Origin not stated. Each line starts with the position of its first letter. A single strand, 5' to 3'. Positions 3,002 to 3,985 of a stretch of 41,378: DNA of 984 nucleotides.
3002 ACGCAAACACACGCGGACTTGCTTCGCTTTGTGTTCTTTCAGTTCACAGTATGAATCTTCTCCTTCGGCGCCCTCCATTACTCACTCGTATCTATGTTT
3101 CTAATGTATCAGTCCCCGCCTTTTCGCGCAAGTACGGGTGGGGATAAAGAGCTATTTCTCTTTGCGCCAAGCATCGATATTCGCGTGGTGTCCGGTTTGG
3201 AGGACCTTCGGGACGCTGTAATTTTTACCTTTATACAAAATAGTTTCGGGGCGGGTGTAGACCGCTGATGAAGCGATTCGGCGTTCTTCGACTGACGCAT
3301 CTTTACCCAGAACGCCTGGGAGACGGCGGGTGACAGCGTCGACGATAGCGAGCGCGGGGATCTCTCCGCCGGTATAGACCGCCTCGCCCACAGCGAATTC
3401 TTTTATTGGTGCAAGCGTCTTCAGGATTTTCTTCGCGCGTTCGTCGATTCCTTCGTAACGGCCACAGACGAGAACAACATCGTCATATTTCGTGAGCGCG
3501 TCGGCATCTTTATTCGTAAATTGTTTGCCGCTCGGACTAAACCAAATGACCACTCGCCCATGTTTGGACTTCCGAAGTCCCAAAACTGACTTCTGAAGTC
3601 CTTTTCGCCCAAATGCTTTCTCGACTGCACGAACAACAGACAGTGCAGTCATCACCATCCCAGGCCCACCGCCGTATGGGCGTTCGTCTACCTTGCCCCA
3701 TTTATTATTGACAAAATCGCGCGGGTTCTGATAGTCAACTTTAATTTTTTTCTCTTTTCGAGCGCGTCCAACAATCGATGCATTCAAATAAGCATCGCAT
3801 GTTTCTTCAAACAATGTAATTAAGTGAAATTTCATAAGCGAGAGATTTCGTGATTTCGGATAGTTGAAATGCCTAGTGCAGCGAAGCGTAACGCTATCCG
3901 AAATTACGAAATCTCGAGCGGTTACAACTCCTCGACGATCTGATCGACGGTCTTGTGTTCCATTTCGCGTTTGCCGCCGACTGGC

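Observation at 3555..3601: Homologous palindromic element in frame inside trmD, sharing a 14-nt flank with the transketolase insert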

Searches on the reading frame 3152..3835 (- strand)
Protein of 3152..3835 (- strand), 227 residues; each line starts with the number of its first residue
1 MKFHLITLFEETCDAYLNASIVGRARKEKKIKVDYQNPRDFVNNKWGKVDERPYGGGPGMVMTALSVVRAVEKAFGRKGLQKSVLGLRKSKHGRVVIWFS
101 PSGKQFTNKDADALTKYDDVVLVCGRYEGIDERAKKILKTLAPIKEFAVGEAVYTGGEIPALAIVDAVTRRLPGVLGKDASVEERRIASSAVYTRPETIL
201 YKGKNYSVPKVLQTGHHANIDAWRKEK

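Call 11: search_protein_families(library=pfam, proteins=[window:3152-3835:-])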
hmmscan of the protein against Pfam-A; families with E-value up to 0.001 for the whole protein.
window:3152-3835:- (227 aa): 1 family
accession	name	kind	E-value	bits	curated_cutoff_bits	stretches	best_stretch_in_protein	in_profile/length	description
PF01746.26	tRNA_m1G_MT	-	9.3e-36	123.8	27.3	1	23-227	2-185/195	tRNA (Guanine-1)-methyltransferase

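Call 16: search_protein_families(library=ncbifam, proteins=[window:3152-3835:-], max_evalue=0.1)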
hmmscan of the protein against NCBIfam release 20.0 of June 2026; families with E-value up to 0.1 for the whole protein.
window:3152-3835:- (227 aa): 2 families
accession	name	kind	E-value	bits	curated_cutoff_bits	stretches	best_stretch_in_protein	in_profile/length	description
NF000648.1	PRK00026.1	equivalog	2.3e-60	203.5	220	1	1-226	1-207/221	tRNA (guanosine(37)-N1)-methyltransferase TrmD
TIGR00088.1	trmD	equivalog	3.8e-56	190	195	1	1-227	1-208/233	tRNA (guanosine(37)-N1)-methyltransferase TrmD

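Call 21: find_homologous_proteins(query=window:3152-3835:-, max_evalue=1e-20)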
Query window:3152-3835:- (227 aa): 7852 proteins with E <= 1e-20 among 8000 candidates; the best 120 are listed.
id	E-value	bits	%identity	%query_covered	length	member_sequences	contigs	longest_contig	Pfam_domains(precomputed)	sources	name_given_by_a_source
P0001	3.0e-147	506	100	100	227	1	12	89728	PF01746.27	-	-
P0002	1.2e-140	485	95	100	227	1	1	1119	PF01746.27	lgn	-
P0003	5.0e-127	440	86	100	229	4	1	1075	PF01746.27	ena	-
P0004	2.7e-126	438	85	100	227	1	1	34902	PF01746.27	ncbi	-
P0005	5.7e-125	433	85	100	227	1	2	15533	PF01746.27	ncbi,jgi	ncbi:MAG: tRNA (guanosine(37)-N1)-methyltransferase TrmD [Candidatus Paceibacterota bacterium]|jgi:t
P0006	6.6e-124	430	84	99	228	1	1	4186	PF01746.27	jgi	jgi:tRNA (guanine37-N1)-methyltransferase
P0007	1.4e-123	429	84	100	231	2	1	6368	PF01746.27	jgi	-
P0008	1.2e-120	419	83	100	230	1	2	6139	PF01746.27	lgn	-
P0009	5.7e-120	417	85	100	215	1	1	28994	PF01746.27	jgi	jgi:tRNA (guanine37-N1)-methyltransferase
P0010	3.9e-119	414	84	100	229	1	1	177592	PF01746.27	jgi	jgi:tRNA (guanine37-N1)-methyltransferase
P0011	5.4e-119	414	81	99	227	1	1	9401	PF01746.27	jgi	-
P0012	7.7e-119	413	81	100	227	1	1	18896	PF01746.27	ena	-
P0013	9.2e-119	413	81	100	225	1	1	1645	PF01746.27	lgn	-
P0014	1.2e-118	413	83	100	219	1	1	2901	PF01746.27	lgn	-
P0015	1.3e-118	413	82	100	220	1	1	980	PF01746.27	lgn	-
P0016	1.9e-118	412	84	99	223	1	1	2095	PF01746.27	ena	-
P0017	2.0e-118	412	83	100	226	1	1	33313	PF01746.27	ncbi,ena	ncbi:MAG: tRNA (guanosine(37)-N1)-methyltransferase TrmD [Candidatus Paceibacterota bacterium]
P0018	2.0e-118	412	81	100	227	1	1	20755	PF01746.27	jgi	-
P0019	2.2e-118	412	85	99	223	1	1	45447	PF01746.27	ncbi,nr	ncbi:tRNA (guanosine(37)-N1)-methyltransferase TrmD [Patescibacteria group bacterium]|nr:tRNA (guano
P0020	2.3e-118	412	83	100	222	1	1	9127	PF01746.27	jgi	jgi:tRNA (guanine37-N1)-methyltransferase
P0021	2.4e-118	412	82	100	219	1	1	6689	PF01746.27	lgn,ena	-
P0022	2.6e-118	412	81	100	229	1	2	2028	PF01746.27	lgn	-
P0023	3.9e-118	411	84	100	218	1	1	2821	PF01746.27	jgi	jgi:tRNA (guanine37-N1)-methyltransferase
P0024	4.6e-118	411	82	100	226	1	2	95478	PF01746.27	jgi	jgi:tRNA (guanine37-N1)-methyltransferase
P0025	4.7e-118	411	82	100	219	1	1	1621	PF01746.27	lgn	-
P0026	5.0e-118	411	81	100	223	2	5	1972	PF01746.27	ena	-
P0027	9.5e-118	410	82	100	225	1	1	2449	PF01746.27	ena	-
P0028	1.1e-117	410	82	99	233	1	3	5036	PF01746.27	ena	-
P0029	1.1e-117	410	83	100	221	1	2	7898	PF01746.27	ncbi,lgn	-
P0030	1.1e-117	409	83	100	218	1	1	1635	PF01746.27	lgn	-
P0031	1.4e-117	409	83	99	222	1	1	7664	PF01746.27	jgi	jgi:tRNA (guanine37-N1)-methyltransferase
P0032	1.5e-117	409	81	100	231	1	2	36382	PF01746.27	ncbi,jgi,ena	ncbi:MAG: tRNA (guanosine(37)-N1)-methyltransferase TrmD [Candidatus Paceibacterota bacterium]|jgi:t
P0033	1.5e-117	409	84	100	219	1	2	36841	PF01746.27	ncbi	-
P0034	1.7e-117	409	82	100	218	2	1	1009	PF01746.27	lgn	-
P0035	2.0e-117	409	84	100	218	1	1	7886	PF01746.27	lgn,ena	-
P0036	2.1e-117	409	82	99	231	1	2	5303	PF01746.27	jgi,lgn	jgi:tRNA (guanine37-N1)-methyltransferase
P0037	2.3e-117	408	81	99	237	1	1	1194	PF01746.27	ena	-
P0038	2.5e-117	408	81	99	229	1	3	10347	PF01746.27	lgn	-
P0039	2.6e-117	408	83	100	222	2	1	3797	PF01746.27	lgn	-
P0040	2.8e-117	408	83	100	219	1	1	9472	PF01746.27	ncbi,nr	ncbi:MAG: tRNA (guanine37-N1)-methyltransferase [Parcubacteria group bacterium Gr01-1014_49]|nr:MAG:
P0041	3.0e-117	408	83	100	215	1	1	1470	PF01746.27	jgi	-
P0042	3.0e-117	408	80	100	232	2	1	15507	PF01746.27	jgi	-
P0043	3.3e-117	408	83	100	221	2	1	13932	PF01746.27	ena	-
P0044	3.3e-117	408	83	100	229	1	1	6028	PF01746.27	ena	-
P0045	3.4e-117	408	81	100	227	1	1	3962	PF01746.27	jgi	jgi:tRNA (guanine37-N1)-methyltransferase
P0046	3.4e-117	408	81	100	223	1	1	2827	PF01746.27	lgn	-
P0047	4.0e-117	408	81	100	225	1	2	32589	PF01746.27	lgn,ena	-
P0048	4.6e-117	408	83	100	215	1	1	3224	PF01746.27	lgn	-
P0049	5.1e-117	407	84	100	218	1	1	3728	PF01746.27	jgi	-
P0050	5.5e-117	407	82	99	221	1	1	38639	PF01746.27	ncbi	ncbi:MAG: tRNA (guanosine(37)-N1)-methyltransferase TrmD [Minisyncoccia bacterium]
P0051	6.4e-117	407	81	100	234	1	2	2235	PF01746.27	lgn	-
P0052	7.0e-117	407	83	100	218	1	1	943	PF01746.27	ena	-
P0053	9.1e-117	407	83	100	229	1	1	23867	PF01746.27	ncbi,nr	ncbi:MAG: tRNA (guanosine(37)-N1)-methyltransferase TrmD [Patescibacteria group bacterium]|nr:tRNA (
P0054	9.7e-117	406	81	100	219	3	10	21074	PF01746.27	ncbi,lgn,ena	-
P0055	1.2e-116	406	82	100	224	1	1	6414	PF01746.27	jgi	jgi:tRNA (guanine37-N1)-methyltransferase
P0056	1.3e-116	406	82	100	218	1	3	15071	PF01746.27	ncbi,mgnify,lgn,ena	mgnify:FL=1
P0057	1.4e-116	406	81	100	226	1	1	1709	PF01746.27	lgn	-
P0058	1.6e-116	406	81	100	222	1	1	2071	PF01746.27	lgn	-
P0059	1.8e-116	406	82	100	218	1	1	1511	PF01746.27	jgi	jgi:tRNA (guanine37-N1)-methyltransferase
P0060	1.9e-116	406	84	100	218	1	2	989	PF01746.27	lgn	-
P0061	2.2e-116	405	83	100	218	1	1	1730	PF01746.27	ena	-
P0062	2.2e-116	405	83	100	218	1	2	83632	PF01746.27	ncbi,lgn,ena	-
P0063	2.6e-116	405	81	100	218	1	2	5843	PF01746.27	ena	-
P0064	2.9e-116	405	79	100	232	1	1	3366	PF01746.27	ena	-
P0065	3.0e-116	405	82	100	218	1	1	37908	PF01746.27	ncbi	-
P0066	3.0e-116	405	83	100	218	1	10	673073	PF01746.27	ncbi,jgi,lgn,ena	-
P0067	3.4e-116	405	83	100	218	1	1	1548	PF01746.27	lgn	-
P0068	3.6e-116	405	80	100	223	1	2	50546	PF01746.27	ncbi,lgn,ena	-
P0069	3.9e-116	404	82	100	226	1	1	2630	PF01746.27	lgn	-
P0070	4.0e-116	404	83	100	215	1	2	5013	PF01746.27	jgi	jgi:tRNA (guanine37-N1)-methyltransferase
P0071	4.3e-116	404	80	100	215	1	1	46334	PF01746.27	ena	-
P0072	4.4e-116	404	81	100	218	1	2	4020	PF01746.27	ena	-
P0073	4.7e-116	404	82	100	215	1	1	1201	PF01746.27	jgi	jgi:tRNA (guanine37-N1)-methyltransferase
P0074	4.7e-116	404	82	99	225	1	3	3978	PF01746.27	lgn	-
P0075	5.6e-116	404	80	100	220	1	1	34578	PF01746.27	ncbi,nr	ncbi:MAG: tRNA (guanosine(37)-N1)-methyltransferase TrmD [bacterium]|nr:tRNA (guanosine(37)-N1)-meth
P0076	5.7e-116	404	82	100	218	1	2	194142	PF01746.27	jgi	-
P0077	6.0e-116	404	82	100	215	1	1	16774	PF01746.27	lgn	-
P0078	6.3e-116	404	81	100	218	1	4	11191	PF01746.27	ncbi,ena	-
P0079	7.6e-116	404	81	100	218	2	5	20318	PF01746.27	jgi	jgi:tRNA (guanine37-N1)-methyltransferase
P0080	9.4e-116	403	81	100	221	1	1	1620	PF01746.27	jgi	jgi:tRNA (guanine37-N1)-methyltransferase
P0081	1.0e-115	403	82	100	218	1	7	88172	PF01746.27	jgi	jgi:tRNA (guanine37-N1)-methyltransferase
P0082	1.0e-115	403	79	100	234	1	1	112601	PF01746.27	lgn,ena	-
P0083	1.1e-115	403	80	100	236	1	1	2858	PF01746.27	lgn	-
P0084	1.1e-115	403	83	100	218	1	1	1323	PF01746.27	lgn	-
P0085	1.2e-115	403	80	100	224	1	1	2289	PF01746.27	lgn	-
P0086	1.2e-115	403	82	100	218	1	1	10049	PF01746.27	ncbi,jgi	ncbi:MAG: tRNA (guanosine(37)-N1)-methyltransferase TrmD [Candidatus Paceibacterota bacterium]|jgi:t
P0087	1.3e-115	403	82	100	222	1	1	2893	PF01746.27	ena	-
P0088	1.5e-115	403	81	100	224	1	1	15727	PF01746.27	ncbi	-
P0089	1.5e-115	403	83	100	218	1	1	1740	PF01746.27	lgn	-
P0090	1.5e-115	403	81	100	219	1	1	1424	PF01746.27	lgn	-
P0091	1.7e-115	402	81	100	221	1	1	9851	PF01746.27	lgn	-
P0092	1.7e-115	402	80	100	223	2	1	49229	PF01746.27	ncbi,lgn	-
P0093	1.8e-115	402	81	100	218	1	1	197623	PF01746.27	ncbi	ncbi:MAG: tRNA (guanine(37)-N(1))-methyltransferase [Minisyncoccota bacterium]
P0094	1.8e-115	402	82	100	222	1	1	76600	PF01746.27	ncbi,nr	ncbi:tRNA (guanosine(37)-N1)-methyltransferase TrmD [Candidatus Kaiserbacteria bacterium]|nr:tRNA (g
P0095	2.0e-115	402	82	100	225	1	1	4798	PF01746.27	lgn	-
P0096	2.0e-115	402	82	100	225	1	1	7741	PF01746.27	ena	-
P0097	2.3e-115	402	79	100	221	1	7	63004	PF01746.27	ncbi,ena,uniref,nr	ncbi:hypothetical protein A3A36_01135 [Candidatus Kaiserbacteria bacterium RIFCSPLOWO2_01_FULL_52_12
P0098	2.9e-115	402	80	100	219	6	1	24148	PF01746.27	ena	-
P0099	2.9e-115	402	79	100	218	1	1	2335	PF01746.27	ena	-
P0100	3.0e-115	402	82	99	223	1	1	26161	PF01746.27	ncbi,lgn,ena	-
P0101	3.1e-115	402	83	100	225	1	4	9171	PF01746.27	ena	-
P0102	3.5e-115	401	81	100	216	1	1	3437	PF01746.27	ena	-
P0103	3.7e-115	401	80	100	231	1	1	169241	PF01746.27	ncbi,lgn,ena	-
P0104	3.9e-115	401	81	99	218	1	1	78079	PF01746.27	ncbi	ncbi:MAG: tRNA (guanine(37)-N(1))-methyltransferase [Minisyncoccota bacterium]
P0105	3.9e-115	401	82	100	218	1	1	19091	PF01746.27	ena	-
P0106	3.9e-115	401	81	100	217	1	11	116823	PF01746.27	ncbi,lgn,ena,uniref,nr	ncbi:tRNA (guanosine(37)-N1)-methyltransferase TrmD [Candidatus Kaiserbacteria bacterium RIFCSPLOWO2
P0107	4.1e-115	401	82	99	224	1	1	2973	PF01746.27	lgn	-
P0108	4.7e-115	401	81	100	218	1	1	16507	PF01746.27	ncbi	-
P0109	4.9e-115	401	78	100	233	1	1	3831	PF01746.27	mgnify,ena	mgnify:CR=1 FL=1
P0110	5.2e-115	401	81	100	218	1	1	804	PF01746.27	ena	-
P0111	5.3e-115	401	78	100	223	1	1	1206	PF01746.27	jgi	jgi:tRNA (guanine37-N1)-methyltransferase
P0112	5.3e-115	401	82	100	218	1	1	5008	PF01746.27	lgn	-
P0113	5.9e-115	401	79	100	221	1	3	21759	PF01746.27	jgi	-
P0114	6.5e-115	400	81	100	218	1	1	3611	PF01746.27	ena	-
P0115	7.5e-115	400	79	100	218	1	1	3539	PF01746.27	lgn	-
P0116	7.6e-115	400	82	100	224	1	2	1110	PF01746.27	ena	-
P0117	7.6e-115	400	81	100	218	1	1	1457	PF01746.27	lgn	-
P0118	8.6e-115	400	81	100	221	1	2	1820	PF01746.27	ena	-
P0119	9.8e-115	400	81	100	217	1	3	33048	PF01746.27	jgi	-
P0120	1.0e-114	400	81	100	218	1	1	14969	PF01746.27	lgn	-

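Call 24: find_related_loci(query=window:3152-3835:-, collection=genome_contigs, flank=10000)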
Query window:3152-3835:- (227 aa) in genome_contigs; peptide patterns used: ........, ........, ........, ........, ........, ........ (x = any residue, [..] = any of these).
345 stretches matched a pattern; 113 encode a relative of the query (tblastn E <= 1e-3); the best 80 are kept; 80 distinct loci.
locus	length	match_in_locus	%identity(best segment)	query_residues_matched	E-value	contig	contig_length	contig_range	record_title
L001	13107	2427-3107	85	1-227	4e-129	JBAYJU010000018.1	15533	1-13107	MAG: Candidatus Paceibacterota bacterium isolate SO_2016_GW1_63 scaffold06543_OW334_2016, whole genome shotgun sequence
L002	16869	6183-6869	82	1-227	2e-123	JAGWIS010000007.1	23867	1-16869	MAG: Patescibacteria group bacterium isolate REEB12 contig-150_2569, whole genome shotgun sequence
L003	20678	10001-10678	82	1-227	2e-123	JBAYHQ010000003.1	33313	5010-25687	MAG: Candidatus Paceibacterota bacterium isolate SO_2016_GW1_153 scaffold02394_OW334_2016, whole genome shotgun sequence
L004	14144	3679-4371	80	1-227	6e-123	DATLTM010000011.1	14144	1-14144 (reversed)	MAG TPA_asm: Candidatus Paceibacterota bacterium isolate SMAG_U13956 k141_970623, whole genome shotgun sequence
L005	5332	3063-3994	81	1-227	1e-123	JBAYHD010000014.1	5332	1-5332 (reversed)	MAG: Candidatus Paceibacterota bacterium isolate SO_2016_GW1_141 scaffold29862_OW334_2016, whole genome shotgun sequence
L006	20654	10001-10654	82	1-227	1e-122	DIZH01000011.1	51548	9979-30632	MAG TPA_asm: Patescibacteria group bacterium UBA6033 UBA6033_contig_2068, whole genome shotgun sequence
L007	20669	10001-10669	80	1-227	9e-123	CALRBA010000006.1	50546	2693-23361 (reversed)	MAG: Candidatus Nomurabacteria bacterium isolate MaH-09apr19-126 genome assembly, contig: MaH-09apr19-C1343, whole genom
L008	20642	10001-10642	83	1-223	1e-122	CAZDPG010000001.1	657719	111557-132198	MAG TPA_asm: uncultured Candidatus Saccharibacteria bacterium isolate SRP062349_co2_30 genome assembly, contig: NODE_5_l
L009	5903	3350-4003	81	1-227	6e-123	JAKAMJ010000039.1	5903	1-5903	MAG: bacterium isolate WY5.bin169 NODE_26608_length_5903_cov_2.329120, whole genome shotgun sequence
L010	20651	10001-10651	81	1-227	5e-122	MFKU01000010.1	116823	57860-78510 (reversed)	MAG: Candidatus Kaiserbacteria bacterium RIFCSPHIGHO2_01_FULL_53_31 rifcsphigho2_01_scaffold_343, whole genome shotgun s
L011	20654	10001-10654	79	1-227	7e-122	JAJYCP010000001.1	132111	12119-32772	MAG: bacterium isolate BP9.bin55 NODE_148_length_132111_cov_3.076115, whole genome shotgun sequence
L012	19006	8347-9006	82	1-224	7e-122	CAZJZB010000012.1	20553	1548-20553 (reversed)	MAG TPA_asm: uncultured Candidatus Saccharibacteria bacterium isolate SRP178908_co1_146 genome assembly, contig: NODE_16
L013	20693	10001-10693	80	1-227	1e-121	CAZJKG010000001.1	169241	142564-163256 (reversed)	MAG TPA_asm: uncultured Candidatus Saccharibacteria bacterium isolate SRP178908_co1_344 genome assembly, contig: NODE_26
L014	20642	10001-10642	80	1-226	2e-121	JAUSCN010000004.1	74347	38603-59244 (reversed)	MAG: bacterium isolate E14_concoct.bin.140 E14_k141_245770, whole genome shotgun sequence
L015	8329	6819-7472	81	1-227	1e-121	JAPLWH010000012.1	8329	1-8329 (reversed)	MAG: Candidatus Kaiserbacteria bacterium isolate LacPavin_0818_WC50_MAG_53_14 LacPavin_0818_WC50_scaffold_995492, whole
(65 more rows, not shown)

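Call 41: search_solved_structures(query=window:3152-3835:-, max_evalue=1e-10, show_alignments=1)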
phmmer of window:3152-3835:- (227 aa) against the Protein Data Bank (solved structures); distinct sequences matched with E-value up to 1e-10: 27.
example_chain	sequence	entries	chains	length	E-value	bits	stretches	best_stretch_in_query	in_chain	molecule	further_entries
4mcb_A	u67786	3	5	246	3.7e-41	144.5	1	4-225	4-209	tRNA (guanine-N(1)-)-methyltransferase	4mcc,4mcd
4ypw_A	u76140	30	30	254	4.1e-41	144.4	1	4-225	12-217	tRNA (guanine-N(1)-)-methyltransferase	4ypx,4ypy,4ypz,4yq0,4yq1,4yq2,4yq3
3axz_A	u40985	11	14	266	4.9e-41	144.1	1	4-225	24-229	tRNA (guanine-N(1)-)-methyltransferase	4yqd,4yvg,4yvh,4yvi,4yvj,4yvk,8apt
1uaj_A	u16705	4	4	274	5.4e-41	144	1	4-225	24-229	tRNA (Guanine-N(1)-)-methyltransferase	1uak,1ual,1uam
7myq_A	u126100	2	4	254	2.5e-40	141.8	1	3-224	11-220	tRNA (guanine-N(1)-)-methyltransferase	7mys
3ky7_A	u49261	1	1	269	3.2e-40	141.4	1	1-226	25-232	tRNA (guanine-N(1)-)-methyltransferase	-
9sdv_A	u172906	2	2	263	9.3e-40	139.9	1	2-226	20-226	tRNA (guanine-N(1)-)-methyltransferase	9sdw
1p9p_A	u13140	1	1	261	1.5e-36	129.4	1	4-225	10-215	tRNA (Guanine-N(1)-)-methyltransferase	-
4h3y_A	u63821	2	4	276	2.4e-35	125.5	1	1-226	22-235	tRNA (guanine-N(1)-)-methyltransferase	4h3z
5wyq_A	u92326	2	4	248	3.6e-33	118.4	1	5-226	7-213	tRNA (guanine-N(1)-)-methyltransferase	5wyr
6jki_A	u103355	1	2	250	3.6e-33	118.4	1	5-226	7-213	tRNA (guanine-N(1)-)-methyltransferase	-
5zhm_A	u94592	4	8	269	4.7e-33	118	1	5-226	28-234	tRNA (guanine-N(1)-)-methyltransferase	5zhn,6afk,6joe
8byh_A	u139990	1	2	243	7.9e-33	117.3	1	2-224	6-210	tRNA (guanine-N(1)-)-methyltransferase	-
8sh4_A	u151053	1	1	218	1.7e-32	116.2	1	2-225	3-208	tRNA (guanine-N(1)-)-methyltransferase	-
3knu_A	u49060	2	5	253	3.2e-32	115.3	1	2-225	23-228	tRNA (guanine-N(1)-)-methyltransferase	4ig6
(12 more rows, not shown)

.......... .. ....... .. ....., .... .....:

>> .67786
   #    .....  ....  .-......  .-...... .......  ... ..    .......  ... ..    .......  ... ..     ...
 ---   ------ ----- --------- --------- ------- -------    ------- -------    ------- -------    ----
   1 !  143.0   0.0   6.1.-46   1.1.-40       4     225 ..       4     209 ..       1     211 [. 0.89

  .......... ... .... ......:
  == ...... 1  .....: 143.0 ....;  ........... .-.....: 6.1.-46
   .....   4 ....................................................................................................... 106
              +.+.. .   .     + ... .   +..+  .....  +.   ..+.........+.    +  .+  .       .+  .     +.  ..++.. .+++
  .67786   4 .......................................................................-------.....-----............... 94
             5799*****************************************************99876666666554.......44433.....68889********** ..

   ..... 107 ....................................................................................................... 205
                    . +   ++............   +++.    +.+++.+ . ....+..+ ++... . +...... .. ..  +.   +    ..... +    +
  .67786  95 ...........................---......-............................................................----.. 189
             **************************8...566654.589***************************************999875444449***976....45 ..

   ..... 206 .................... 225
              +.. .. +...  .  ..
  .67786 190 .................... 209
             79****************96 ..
